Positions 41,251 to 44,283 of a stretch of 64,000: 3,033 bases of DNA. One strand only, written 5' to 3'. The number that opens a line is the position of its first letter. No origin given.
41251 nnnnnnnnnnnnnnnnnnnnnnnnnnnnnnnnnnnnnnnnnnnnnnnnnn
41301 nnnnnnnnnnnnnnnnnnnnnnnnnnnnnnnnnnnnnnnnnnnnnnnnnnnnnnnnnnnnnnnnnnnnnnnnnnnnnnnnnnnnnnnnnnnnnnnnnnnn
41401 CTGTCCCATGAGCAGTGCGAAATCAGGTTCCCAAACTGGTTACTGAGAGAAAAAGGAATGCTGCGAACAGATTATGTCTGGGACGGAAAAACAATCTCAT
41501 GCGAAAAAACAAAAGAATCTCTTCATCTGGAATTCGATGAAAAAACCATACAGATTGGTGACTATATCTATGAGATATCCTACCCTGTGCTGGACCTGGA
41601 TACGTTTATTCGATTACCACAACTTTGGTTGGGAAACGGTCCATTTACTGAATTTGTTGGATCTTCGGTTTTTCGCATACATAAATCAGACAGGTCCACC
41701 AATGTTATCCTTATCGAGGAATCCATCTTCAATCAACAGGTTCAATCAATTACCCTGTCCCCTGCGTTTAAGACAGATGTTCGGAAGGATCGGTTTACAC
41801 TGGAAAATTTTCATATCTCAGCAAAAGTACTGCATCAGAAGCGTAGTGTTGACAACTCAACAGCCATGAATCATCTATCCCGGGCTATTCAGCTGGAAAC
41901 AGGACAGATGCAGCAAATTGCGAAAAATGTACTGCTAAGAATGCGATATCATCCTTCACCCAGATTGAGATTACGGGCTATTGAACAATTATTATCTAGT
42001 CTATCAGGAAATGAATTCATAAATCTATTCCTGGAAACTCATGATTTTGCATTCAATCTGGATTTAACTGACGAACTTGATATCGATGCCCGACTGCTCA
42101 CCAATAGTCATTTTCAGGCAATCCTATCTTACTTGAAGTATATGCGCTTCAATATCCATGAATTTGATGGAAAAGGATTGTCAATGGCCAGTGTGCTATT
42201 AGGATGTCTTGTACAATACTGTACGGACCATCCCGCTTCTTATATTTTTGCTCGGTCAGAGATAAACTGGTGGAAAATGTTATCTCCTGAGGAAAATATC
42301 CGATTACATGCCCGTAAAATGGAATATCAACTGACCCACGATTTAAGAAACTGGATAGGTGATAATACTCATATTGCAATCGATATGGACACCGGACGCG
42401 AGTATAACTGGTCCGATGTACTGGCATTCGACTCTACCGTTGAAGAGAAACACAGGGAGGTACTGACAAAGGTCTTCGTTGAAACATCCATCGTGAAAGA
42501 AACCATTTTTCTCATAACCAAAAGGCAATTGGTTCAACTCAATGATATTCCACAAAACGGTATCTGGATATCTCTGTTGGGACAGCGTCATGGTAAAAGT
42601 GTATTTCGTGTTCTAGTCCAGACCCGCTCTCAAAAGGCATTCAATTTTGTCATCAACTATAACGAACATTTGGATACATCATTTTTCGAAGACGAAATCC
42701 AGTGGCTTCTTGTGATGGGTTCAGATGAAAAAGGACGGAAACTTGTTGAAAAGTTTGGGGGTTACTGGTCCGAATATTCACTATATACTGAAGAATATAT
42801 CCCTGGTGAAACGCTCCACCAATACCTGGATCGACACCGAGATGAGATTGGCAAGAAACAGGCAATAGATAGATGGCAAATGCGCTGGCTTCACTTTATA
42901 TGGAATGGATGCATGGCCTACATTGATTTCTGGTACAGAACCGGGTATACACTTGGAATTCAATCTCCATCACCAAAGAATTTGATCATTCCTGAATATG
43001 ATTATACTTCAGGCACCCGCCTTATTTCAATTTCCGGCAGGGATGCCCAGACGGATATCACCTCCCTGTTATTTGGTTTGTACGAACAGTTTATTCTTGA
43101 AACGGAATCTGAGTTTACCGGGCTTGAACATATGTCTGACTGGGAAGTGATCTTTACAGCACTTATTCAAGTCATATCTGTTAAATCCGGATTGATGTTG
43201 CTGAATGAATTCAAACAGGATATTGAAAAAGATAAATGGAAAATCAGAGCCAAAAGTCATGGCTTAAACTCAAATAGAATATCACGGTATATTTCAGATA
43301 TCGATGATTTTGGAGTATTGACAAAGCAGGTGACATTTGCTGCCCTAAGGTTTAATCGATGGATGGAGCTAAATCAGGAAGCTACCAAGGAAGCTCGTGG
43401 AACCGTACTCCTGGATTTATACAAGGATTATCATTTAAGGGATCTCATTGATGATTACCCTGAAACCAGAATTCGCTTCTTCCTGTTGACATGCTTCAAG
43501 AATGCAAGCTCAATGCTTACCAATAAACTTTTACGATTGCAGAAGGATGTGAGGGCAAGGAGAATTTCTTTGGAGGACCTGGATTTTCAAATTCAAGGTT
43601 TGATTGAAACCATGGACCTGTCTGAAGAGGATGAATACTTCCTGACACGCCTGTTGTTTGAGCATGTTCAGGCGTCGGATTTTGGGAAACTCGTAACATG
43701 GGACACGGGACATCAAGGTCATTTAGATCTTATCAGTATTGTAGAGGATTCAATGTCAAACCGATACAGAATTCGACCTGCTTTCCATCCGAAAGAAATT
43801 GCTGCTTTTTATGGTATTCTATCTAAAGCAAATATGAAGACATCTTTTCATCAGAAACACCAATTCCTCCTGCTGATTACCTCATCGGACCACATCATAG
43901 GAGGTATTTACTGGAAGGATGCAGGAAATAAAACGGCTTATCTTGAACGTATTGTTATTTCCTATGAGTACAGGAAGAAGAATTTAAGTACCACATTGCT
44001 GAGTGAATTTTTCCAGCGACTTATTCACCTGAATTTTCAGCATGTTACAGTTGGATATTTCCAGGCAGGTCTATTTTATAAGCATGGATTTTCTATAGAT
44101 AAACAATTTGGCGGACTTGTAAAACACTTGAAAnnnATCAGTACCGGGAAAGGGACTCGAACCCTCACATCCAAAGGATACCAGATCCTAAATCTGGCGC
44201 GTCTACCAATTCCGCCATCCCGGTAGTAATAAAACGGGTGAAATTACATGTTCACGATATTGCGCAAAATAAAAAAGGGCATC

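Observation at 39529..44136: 1535-aa single-polypeptide fusion of an AMP-forming acyl-CoA synthetase, a ~750-aa uncharacterised region and a GNAT-like acyltransferase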

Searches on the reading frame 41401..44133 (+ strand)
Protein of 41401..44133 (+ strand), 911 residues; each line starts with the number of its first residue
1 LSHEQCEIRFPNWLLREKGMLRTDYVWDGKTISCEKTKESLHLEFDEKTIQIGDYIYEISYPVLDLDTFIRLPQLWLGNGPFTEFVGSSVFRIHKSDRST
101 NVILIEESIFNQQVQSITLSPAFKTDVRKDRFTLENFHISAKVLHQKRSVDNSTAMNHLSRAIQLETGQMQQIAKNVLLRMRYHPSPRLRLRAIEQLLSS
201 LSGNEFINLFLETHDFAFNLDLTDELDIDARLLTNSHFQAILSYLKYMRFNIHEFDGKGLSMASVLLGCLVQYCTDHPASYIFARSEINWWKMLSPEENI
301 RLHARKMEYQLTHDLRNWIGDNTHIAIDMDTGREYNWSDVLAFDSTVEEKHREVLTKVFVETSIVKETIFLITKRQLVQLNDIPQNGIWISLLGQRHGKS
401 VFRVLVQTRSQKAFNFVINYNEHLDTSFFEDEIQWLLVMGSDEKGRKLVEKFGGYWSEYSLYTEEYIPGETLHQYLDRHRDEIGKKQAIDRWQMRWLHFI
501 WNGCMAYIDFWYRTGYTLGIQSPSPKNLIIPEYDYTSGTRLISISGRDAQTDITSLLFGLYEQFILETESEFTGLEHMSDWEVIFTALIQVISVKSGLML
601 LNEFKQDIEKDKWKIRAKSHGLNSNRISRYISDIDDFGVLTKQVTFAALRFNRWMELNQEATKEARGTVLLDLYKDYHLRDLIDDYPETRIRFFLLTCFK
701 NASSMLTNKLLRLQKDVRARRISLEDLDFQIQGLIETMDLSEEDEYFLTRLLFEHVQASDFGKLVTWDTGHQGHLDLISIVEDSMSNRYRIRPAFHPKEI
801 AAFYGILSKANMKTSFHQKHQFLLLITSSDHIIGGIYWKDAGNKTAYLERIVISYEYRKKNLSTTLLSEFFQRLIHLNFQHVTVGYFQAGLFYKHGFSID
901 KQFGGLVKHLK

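Call 5: search_protein_families(library=pfam, proteins=[window:41401-43860:+], max_evalue=1)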
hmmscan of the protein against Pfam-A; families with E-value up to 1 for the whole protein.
window:41401-43860:+ (820 aa): 1 family
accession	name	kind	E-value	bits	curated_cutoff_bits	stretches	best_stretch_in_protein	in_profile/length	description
PF00931.28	NB-ARC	-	0.0046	16.7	23.5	1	368-438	94-165/248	NB-ARC domain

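Call 8: search_solved_structures(query=window:41401-44133:+, max_evalue=1)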
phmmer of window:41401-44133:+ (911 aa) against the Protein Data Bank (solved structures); distinct sequences matched with E-value up to 1: 4.
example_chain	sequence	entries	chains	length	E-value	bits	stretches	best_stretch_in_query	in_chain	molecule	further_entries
1qst_A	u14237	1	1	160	0.6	11.5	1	812-900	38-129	TGCN5 HISTONE ACETYL TRANSFERASE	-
1q2c_A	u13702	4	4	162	0.62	11.4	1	812-900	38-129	histone acetyltransferase GCN5 | TGCN5 HISTONE ACETYL TRANSFERASE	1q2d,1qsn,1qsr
1m1d_A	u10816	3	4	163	0.62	11.4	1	812-900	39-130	TGCN5 HISTONE ACETYL TRANSFERASE | HAT A1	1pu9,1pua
5gcn_A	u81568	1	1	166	0.64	11.4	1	812-900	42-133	HISTONE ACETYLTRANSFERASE GCN5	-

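Call 9: find_homologous_proteins(query=window:41401-43773:+, max_evalue=0.001)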
Query window:41401-43773:+ (791 aa): 26 proteins with E <= 0.001 among 6228 candidates.
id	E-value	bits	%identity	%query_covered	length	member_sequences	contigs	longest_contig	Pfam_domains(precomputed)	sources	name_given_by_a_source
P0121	1.8e-204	700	42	100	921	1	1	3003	PF13673.14,PF13508.14,PF00583.32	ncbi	-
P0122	9.9e-200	684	41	99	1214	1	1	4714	PF13673.14,PF00501.35,PF23562.3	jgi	jgi:hypothetical protein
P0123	2.4e-199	683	42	100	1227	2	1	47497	PF13673.14,PF00501.35,PF23562.3,PF00583.32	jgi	-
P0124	1.2e-197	677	41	99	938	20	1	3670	PF13673.14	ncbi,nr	ncbi:MAG: GNAT family N-acetyltransferase, partial [Candidatus Marinimicrobia bacterium]|nr:GNAT fam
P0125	1.0e-196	674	41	99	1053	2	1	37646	PF13673.14,PF23562.3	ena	-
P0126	1.2e-196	674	41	99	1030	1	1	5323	PF23562.3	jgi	-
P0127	4.8e-188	645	40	99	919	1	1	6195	PF13673.14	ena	-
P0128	7.0e-185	635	40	99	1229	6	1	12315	PF13673.14,PF00501.35,PF23562.3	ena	-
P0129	3.6e-168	580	38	100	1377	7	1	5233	PF00501.35,PF23562.3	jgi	jgi:long-subunit acyl-CoA synthetase (AMP-forming)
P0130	9.9e-168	578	38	99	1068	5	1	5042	PF23562.3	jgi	jgi:hypothetical protein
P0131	1.4e-167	578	51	65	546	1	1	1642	-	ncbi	ncbi:MAG: hypothetical protein ACE5D1_09450, partial [Fidelibacterota bacterium]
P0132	1.8e-165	571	36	100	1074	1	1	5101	PF23562.3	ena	-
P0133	1.5e-162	561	36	100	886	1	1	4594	PF13673.14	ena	-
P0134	3.5e-158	547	44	72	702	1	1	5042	PF13673.14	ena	-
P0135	1.0e-145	505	45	65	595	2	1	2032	-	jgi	jgi:hypothetical protein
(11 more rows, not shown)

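Call 18: search_solved_structures(query=A2, max_evalue=10, show_alignments=3)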
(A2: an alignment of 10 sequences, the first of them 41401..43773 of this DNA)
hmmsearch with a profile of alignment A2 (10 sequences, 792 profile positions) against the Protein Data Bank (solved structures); distinct sequences matched with E-value up to 10: 0.

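Call 21: predict_structure(alignment_id=A1)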
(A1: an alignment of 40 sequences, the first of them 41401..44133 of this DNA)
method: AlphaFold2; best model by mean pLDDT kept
length: 911 residues; sequences in the alignment: 40
mean_pLDDT: 87.3   pTM: 0.71
mean pLDDT of the five models: 87.3, 86.5, 85.1, 84.5, 84.2
residues with pLDDT >= 90: 489; 70-90: 373; 50-70: 28; < 50: 21
segments of 3 or more residues with pLDDT < 50: 756-776
pLDDT, mean of each block of 10 residues (from residue 1): 89 89 90 90 93 94 91 91 91 69 91 72 90 93 84 92 90 93 92 93 94 93 85 94 91 86 94 93 92 90 95 94 89 93 94 95 93 86 94 88 93 92 89 89 74 92 87 94 91 92 94 90 91 79 88 93 95 90 95 91 95 92 95 90 92 89 86 88 86 91 91 88 80 83 85 55 34 44 78 78 86 76 86 91 87 84 87 82 71 82 81 72
secondary structure, 60 per line:
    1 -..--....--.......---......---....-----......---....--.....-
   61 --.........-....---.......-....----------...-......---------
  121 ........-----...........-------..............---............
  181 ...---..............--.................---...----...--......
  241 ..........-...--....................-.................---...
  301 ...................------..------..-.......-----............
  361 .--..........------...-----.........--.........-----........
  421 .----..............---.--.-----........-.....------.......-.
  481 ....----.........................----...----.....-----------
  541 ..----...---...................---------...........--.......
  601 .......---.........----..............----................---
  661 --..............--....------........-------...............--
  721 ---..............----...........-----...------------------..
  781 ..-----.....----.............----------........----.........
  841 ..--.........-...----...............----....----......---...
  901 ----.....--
elements in order (helices of 4 or more, strands of 3 or more residues): E6-9 H12-18 E25-27 E31-34 E40-45 E49-52 E55-59 E63-65 H66-71 H73-76 H80-86 H88-91 E102-104 H106-111 H121-128 H134-144 H152-165 H169-183 H187-200 H203-219 H235-250 H257-276 H278-294 H298-319 H337-340 E341-343 H349-361 H364-373 E388-396 E399-407 E413-421 H426-439 E452-456 E461-465 H472-478 H480-484 H489-513 E518-520 E547-549 H553-571 H581-591 H594-607 H611-619 H624-637 H642-657 H663-676 H679-682 H689-696 H704-718 H724-737 H742-752 E779-782 E788-792 H797-809 E820-827 E832-842 E845-853 H862-876 E881-884 H889-894 E898-900 E905-909

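Call 25: fold_search(model_id=the predicted structure, library=pdb)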
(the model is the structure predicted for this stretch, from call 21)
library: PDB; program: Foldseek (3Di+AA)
matches with E <= 10: 1589; with E <= 0.001: 29
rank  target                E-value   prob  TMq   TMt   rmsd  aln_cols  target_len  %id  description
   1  4uwh                  1.0e-05  1.00  0.21  0.30  19.0       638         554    9  Discovery of (2S)-8-((3R)-3-Methylmorpholin-4-yl)-1-(3-methyl-2-oxo- butyl)-2-(trifluoromethyl)-3,4-dihydro-2H-pyrimido( (released 2014-11-26)
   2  8rxr_A                6.7e-05  1.00  0.20  0.28  19.0       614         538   12  Crystal structure of VPS34 in complex with inhibitor SB02024 (released 2024-03-20)
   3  7rsp_B                1.2e-04  1.00  0.20  0.30  19.2       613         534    8  Structure of the VPS34 kinase domain with compound 14 (released 2021-11-24)
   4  5ubt_A                1.7e-04  1.00  0.18  0.18  22.5       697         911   11  CRYSTAL STRUCTURE OF PI3K DELTA IN COMPLEX WITH A 7-(3-(PIPERAZIN-1-YL)PHENYL)PYRROLO[2,1-F][1,2,4] TRIAZIN-4-AMINE DE (released 2017-02-08)
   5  7rsv_A                1.7e-04  1.00  0.19  0.28  18.0       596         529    9  Structure of the VPS34 kinase domain with compound 5 (released 2021-11-24)
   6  3ihy_A                1.8e-04  1.00  0.19  0.28  19.9       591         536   11  Human PIK3C3 crystal structure (released 2009-10-13)
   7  6bcx_A                1.8e-04  1.00  0.16  0.08  22.2       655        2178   10  mTORC1 structure refined to 3.0 angstroms (released 2017-12-20)
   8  9mhh_B                2.3e-04  1.00  0.19  0.21  19.3       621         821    8  PI3KC3-C1 in complex with RAB1A. VPS34 kinase domain active conformation (released 2025-02-12)
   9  9nin                  2.7e-04  1.00  0.19  0.29  19.5       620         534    9  The structure of human Vacuolar Protein Sorting 34 catalytic domain bound to RD-I-86 (released 2026-03-04)
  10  7rsj                  2.7e-04  1.00  0.19  0.27  20.3       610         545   10  Structure of the VPS34 kinase domain with compound 14 (released 2021-11-24)
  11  3efa                  3.0e-04  1.00  0.12  0.67   4.1       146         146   18  Crystal structure of putative N-acetyltransferase from Lactobacillus plantarum (released 2008-09-23)
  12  3d8p_A                3.0e-04  1.00  0.12  0.59   4.1       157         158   16  Crystal structure of acetyltransferase of GNAT family (NP_373092.1) from STAPHYLOCOCCUS AUREUS MU50 at 2.20 A resoluti (released 2008-10-28)
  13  8fo9_A                3.0e-04  1.00  0.14  0.11  21.5       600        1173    9  Cryo-EM structure of Rab29-LRRK2 complex in the LRRK2 tetramer state (released 2024-01-03)
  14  4oys                  3.2e-04  1.00  0.19  0.27  20.2       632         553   10  CRYSTAL STRUCTURE OF VPS34 IN COMPLEX WITH SAR405. (released 2014-10-22)
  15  3d8p_B                3.3e-04  1.00  0.12  0.58   4.5       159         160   16  Crystal structure of acetyltransferase of GNAT family (NP_373092.1) from STAPHYLOCOCCUS AUREUS MU50 at 2.20 A resoluti (released 2008-10-28)
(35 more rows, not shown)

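Call 31: search_protein_representatives(alignment_id=A2)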
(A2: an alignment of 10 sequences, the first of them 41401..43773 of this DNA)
Query: 10 sequences, 792 profile positions. Proteins with E-value up to 0.001 (for the whole library): 411; up to 1e-10: 304; up to 1e-30: 171. The best 150 are listed.
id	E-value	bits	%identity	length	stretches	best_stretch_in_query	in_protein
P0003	0.0e+00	1239.1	-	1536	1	1-792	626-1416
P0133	0.0e+00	1098.5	-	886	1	1-792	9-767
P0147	2.8e-293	991.4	-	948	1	3-792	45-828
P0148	2.8e-267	905.4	-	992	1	2-792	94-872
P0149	8.8e-203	692.1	-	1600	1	3-789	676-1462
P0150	7.4e-195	665.9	-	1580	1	3-792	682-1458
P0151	8.7e-186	635.9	-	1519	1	2-791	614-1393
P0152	4.2e-183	627.0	-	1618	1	8-791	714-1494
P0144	4.3e-173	593.9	-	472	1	440-792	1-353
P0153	3.3e-167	574.4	-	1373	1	4-791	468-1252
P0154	6.3e-167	573.5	-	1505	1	2-792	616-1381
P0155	2.9e-164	564.7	-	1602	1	4-792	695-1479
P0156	1.6e-162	558.9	-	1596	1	3-790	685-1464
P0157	2.9e-161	554.8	-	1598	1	2-790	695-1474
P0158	1.2e-160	552.7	-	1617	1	3-792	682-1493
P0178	2.9e-126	439.1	-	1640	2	254-792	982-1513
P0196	1.1e-97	344.5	-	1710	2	334-787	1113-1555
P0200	4.1e-84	299.7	-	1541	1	4-791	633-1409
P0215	6.7e-62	226.2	-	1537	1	6-791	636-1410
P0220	2.6e-60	221.0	-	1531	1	4-790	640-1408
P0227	4.4e-55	203.6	-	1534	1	3-792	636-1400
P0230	6.5e-55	203.1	-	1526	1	7-790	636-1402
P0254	4.5e-48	180.5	-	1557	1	4-790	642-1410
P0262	6.3e-47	176.7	-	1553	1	7-780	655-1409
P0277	3.0e-42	161.2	-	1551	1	4-790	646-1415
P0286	2.9e-37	144.7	-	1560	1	8-791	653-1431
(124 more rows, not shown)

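Call 32: search_protein_families(library=pfam, proteins=[P0149, P0152, P0178, P0196, P0200], max_evalue=0.01)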
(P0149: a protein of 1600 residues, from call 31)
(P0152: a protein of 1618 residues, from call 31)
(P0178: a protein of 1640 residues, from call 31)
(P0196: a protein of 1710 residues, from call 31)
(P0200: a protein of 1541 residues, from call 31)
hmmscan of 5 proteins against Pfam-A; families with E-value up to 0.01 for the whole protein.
P0149 (1600 aa): 6 families
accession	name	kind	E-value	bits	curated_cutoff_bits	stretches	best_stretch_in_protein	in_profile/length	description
PF00501.34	AMP-binding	-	3.8e-63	214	29.9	1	145-511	16-384/384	AMP-binding enzyme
PF23562.2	AMP-binding_C_3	-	3.5e-14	53.7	20.8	1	550-669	7-122/124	AMP-binding enzyme C-terminal domain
PF00583.31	Acetyltransf_1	-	2.5e-06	28.2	20.7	1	1489-1571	28-116/116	Acetyltransferase (GNAT) family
PF13508.13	Acetyltransf_7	-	6.4e-06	26.9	27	1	1493-1572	2-83/84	Acetyltransferase (GNAT) domain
PF13673.13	Acetyltransf_10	-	0.0046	17.4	23.6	0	1472-1558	8-92/128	Acetyltransferase (GNAT) domain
PF14542.12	Acetyltransf_CG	-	0.01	16.4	30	0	1500-1555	6-60/80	GCN5-related N-acetyl-transferase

P0152 (1618 aa): 6 families
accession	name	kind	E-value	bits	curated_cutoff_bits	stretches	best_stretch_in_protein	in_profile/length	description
PF00501.34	AMP-binding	-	1.5e-67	228.5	29.9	1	167-541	8-384/384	AMP-binding enzyme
PF23562.2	AMP-binding_C_3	-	7.6e-13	49.4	20.8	1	583-702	7-122/124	AMP-binding enzyme C-terminal domain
PF00583.31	Acetyltransf_1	-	7.5e-08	33.1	20.7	1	1514-1601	27-116/116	Acetyltransferase (GNAT) family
PF13508.13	Acetyltransf_7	-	2.3e-06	28.3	27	1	1523-1602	2-83/84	Acetyltransferase (GNAT) domain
PF13527.13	Acetyltransf_9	-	0.0071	16.8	25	0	1551-1602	74-125/127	Acetyltransferase (GNAT) domain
PF13673.13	Acetyltransf_10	-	0.0075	16.7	23.6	0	1519-1601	25-107/128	Acetyltransferase (GNAT) domain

P0178 (1640 aa): 8 families
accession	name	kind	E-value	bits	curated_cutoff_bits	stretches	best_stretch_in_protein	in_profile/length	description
PF00501.34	AMP-binding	-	7.5e-61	206.5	29.9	1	146-531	1-384/384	AMP-binding enzyme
PF23562.2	AMP-binding_C_3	-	3.6e-10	40.7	20.8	1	572-691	7-122/124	AMP-binding enzyme C-terminal domain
PF00583.31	Acetyltransf_1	-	4.7e-08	33.8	20.7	1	1537-1605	28-97/116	Acetyltransferase (GNAT) family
PF13508.13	Acetyltransf_7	-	8.6e-07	29.7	27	1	1541-1602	2-63/84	Acetyltransferase (GNAT) domain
PF14542.12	Acetyltransf_CG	-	1.4e-05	25.6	30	1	1544-1616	2-73/80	GCN5-related N-acetyl-transferase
PF13527.13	Acetyltransf_9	-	0.00014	22.3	25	1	1571-1619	76-124/127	Acetyltransferase (GNAT) domain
PF13673.13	Acetyltransf_10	-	0.0038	17.6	23.6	1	1534-1597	22-81/128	Acetyltransferase (GNAT) domain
PF02985.28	HEAT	-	0.0098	16.5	23.5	0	1022-1041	9-28/31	HEAT repeat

P0196 (1710 aa): 7 families
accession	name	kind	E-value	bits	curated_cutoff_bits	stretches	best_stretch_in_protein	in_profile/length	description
PF00501.34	AMP-binding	-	1.4e-52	179.2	29.9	1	174-556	1-383/384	AMP-binding enzyme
PF23562.2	AMP-binding_C_3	-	1.7e-11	45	20.8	1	597-729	6-122/124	AMP-binding enzyme C-terminal domain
PF00583.31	Acetyltransf_1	-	2.9e-08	34.4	20.7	1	1587-1666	30-108/116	Acetyltransferase (GNAT) family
PF13508.13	Acetyltransf_7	-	9.2e-06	26.4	27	1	1589-1669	2-83/84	Acetyltransferase (GNAT) domain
PF13646.12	HEAT_2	-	0.00031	21.4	27.7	0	881-946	4-62/88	HEAT repeats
PF13673.13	Acetyltransf_10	-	0.00048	20.6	23.6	1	1579-1656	20-93/128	Acetyltransferase (GNAT) domain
PF13527.13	Acetyltransf_9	-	0.0095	16.4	25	0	1622-1669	78-125/127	Acetyltransferase (GNAT) domain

P0200 (1541 aa): 6 families
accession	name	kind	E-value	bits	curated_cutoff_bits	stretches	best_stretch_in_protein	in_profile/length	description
PF00501.34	AMP-binding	-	6.1e-55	187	29.9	1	96-459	4-377/384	AMP-binding enzyme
PF23562.2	AMP-binding_C_3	-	9.4e-10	39.4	20.8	1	506-624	7-121/124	AMP-binding enzyme C-terminal domain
PF00583.31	Acetyltransf_1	-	4.1e-07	30.7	20.7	1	1436-1516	30-116/116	Acetyltransferase (GNAT) family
PF13508.13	Acetyltransf_7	-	9.7e-07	29.5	27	1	1440-1517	4-83/84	Acetyltransferase (GNAT) domain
PF14542.12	Acetyltransf_CG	-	0.00014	22.3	30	1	1449-1514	8-74/80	GCN5-related N-acetyl-transferase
PF13673.13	Acetyltransf_10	-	0.00099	19.5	23.6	1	1440-1519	31-110/128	Acetyltransferase (GNAT) domain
